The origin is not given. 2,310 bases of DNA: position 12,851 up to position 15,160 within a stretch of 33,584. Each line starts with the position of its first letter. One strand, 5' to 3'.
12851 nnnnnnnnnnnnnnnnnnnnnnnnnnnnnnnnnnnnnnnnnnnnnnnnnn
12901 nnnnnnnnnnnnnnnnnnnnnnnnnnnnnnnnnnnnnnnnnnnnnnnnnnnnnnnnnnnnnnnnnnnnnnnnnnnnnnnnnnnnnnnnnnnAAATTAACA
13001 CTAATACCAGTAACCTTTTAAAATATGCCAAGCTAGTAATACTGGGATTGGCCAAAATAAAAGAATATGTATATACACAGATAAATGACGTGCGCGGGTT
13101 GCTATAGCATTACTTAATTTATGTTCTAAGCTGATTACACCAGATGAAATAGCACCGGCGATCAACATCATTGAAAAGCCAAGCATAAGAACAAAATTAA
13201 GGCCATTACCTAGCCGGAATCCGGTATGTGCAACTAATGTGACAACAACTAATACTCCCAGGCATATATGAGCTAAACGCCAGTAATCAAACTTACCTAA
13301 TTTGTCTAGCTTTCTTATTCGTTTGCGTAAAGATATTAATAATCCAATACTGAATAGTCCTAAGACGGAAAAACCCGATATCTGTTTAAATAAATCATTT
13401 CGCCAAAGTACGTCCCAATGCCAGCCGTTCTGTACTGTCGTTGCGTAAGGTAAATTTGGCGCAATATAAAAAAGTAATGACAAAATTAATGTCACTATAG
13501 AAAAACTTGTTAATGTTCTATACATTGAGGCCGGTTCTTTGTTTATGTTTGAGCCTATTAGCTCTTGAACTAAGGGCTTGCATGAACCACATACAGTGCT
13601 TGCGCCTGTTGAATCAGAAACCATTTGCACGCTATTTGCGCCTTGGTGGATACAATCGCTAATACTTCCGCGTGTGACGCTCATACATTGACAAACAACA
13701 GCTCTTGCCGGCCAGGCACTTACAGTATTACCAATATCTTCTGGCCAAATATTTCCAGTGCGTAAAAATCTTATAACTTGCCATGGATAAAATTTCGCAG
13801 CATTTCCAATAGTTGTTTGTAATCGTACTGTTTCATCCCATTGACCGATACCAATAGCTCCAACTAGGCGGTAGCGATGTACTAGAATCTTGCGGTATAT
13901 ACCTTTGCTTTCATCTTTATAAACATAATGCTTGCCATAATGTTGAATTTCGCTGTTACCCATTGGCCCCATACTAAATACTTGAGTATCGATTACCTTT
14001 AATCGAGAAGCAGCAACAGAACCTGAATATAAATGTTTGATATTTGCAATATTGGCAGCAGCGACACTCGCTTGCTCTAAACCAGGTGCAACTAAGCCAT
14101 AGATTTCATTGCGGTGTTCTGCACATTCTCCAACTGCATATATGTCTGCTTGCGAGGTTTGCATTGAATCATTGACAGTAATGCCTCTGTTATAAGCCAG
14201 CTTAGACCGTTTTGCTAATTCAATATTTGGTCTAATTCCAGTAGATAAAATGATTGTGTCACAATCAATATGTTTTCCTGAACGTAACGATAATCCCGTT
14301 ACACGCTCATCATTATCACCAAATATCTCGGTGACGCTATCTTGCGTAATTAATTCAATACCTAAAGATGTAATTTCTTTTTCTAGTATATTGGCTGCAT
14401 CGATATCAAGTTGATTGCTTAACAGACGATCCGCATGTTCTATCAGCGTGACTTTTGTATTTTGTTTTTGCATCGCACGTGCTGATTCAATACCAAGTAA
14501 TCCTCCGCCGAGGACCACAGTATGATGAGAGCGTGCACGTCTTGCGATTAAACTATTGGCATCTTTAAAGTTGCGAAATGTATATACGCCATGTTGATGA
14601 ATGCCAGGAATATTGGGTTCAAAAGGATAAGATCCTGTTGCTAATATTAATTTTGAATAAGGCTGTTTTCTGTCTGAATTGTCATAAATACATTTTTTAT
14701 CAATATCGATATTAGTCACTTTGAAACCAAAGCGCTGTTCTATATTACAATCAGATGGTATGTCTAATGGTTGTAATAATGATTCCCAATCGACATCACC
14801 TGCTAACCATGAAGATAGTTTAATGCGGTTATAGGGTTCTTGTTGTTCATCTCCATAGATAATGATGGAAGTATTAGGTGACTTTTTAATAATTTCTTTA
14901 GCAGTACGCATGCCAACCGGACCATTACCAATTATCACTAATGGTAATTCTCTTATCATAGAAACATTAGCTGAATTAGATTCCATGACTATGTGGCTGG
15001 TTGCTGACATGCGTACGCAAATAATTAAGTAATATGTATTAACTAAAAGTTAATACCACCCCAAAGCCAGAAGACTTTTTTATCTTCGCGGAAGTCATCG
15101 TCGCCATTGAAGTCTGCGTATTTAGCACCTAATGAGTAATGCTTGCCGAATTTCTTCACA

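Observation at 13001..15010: NOX-like architecture built from NirB parts: FAD/NAD(P)H reductase, BFD [2Fe-2S] and a 5-TM domain with two H-x13-H motifs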

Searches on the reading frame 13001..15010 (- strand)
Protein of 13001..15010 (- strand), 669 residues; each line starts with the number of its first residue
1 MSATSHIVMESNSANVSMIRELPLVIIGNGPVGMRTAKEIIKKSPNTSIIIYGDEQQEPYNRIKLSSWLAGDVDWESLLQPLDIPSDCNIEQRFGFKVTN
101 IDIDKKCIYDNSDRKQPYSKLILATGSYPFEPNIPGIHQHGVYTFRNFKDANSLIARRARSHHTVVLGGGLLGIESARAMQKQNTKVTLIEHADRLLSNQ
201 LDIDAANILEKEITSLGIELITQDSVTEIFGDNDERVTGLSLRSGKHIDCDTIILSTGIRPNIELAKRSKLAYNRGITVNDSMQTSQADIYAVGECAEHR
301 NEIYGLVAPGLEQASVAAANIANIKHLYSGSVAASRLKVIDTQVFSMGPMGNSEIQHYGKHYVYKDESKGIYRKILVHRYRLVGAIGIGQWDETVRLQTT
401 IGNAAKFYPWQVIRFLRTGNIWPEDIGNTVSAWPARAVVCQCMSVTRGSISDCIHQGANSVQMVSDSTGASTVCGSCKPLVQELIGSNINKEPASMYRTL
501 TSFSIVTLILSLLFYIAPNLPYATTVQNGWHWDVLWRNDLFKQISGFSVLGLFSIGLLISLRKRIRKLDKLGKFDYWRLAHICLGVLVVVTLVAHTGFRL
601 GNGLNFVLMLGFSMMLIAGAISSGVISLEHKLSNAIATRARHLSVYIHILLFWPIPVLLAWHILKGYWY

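Call 3: search_protein_families(library=pfam, proteins=[window:13001-15010:-], max_evalue=0.01)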
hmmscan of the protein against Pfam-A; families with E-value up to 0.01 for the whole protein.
window:13001-15010:- (669 aa): 12 families
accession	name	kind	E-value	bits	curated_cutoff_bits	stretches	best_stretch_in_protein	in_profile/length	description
PF07992.20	Pyr_redox_2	-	1.7e-57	195.5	26.1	1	24-318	3-288/291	Pyridine nucleotide-disulphide oxidoreductase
PF00070.33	Pyr_redox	-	1.6e-19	70.7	22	1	163-243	1-80/82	Pyridine nucleotide-disulphide oxidoreductase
PF18267.7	Rubredoxin_C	-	6.3e-14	52.1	25.9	1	335-402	3-67/70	Rubredoxin NAD+ reductase C-terminal domain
PF04324.20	Fer2_BFD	-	5.3e-12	46.3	26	1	438-485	1-48/50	BFD-like [2Fe-2S] binding domain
PF13738.12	Pyr_redox_3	-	1.1e-10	41.7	30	1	119-294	126-305/305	Pyridine nucleotide-disulphide oxidoreductase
PF03486.20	HI0933_like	-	3e-08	33.8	50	0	207-258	113-163/244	HI0933-like protein Rossmann domain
PF01266.30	DAO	-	5.4e-05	23.3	27.9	0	164-194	2-32/353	FAD dependent oxidoreductase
PF01134.28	GIDA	-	7.1e-05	22.5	22.1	0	165-217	3-60/391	Glucose inhibited division protein A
PF02254.24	TrkA_N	-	0.00026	21.7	23.8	0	25-84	2-60/116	TrkA-N domain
PF13241.12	NAD_binding_7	-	0.00027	21.9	22.1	0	158-210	4-56/104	Putative NAD(P)-binding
PF01946.23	Thi4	-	0.0036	17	26.2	0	9-52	5-47/235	Thi4 family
PF13450.12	NAD_binding_8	-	0.0041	17.8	21.9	0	166-196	1-31/68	NAD(P)-binding Rossmann-like domain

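Call 4: search_protein_families(library=ncbifam, proteins=[window:13001-15010:-], max_evalue=0.01)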
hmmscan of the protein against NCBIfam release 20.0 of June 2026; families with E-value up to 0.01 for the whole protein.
window:13001-15010:- (669 aa): 65 families (the best 25 are shown)
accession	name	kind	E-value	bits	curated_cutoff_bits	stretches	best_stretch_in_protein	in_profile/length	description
TIGR02374.1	nitri_red_nirB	equivalog_domain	4.5e-119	399.1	578.35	1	24-495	1-475/794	nitrite reductase large subunit NirB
NF011565.0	PRK14989.1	subfamily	1.6e-86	291.1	883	1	22-493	4-478/847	nitrite reductase large subunit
NF003437.0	PRK04965.1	equivalog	2.3e-48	165.1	392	1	23-323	4-301/378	NADH:flavorubredoxin reductase NorW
NF045765.1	PhenlGlyoxDHPadH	equivalog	4.8e-48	164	475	1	25-390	6-375/416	NADH-dependent phenylglyoxylate dehydrogenase subunit epsilon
TIGR03385.1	CoA_CoA_reduc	equivalog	8.1e-44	150.1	578.8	1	24-351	2-343/439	CoA-disulfide reductase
NF007123.0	PRK09564.1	equivalog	4.8e-41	140.9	458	1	24-348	3-341/444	CoA-disulfide reductase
NF042949.2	3PPDioc_HcaD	equivalog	5.8e-41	140.5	450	1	24-303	4-282/386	3-phenylpropionate/cinnamic acid dioxygenase ferredoxin--NAD(+) reductase subunit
NF046103.1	NOXase_Strep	equivalog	1.9e-39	135.9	600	1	24-363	2-335/442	H2O-forming NADH oxidase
NF041682.1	ant_diox_AndAa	equivalog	2.1e-38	132.1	650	1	23-305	5-287/406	anthranilate 1,2-dioxygenase system ferredoxin--NAD(+) reductase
NF007286.0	PRK09754.1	equivalog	1.8e-28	99.4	447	1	20-302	2-282/400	phenylpropionate dioxygenase ferredoxin reductase subunit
TIGR02053.1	MerA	equivalog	3.5e-28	98.8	454.45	1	113-323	124-330/465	mercury(II) reductase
TIGR01350.1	lipoamide_DH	equivalog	1.1e-27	96.9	408.8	1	114-324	128-332/461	dihydrolipoyl dehydrogenase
NF004991.0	PRK06370.1-3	subfamily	3.5e-27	95.1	620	1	114-297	161-342/509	FAD-containing oxidoreductase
NF003585.0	PRK05249.1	equivalog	9.7e-23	80.5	465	1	112-321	133-333/464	Si-specific NAD(P)(+) transhydrogenase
NF004943.0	PRK06292.2-1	equivalog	2.4e-22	79.4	432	1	110-323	124-330/456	dihydrolipoyl dehydrogenase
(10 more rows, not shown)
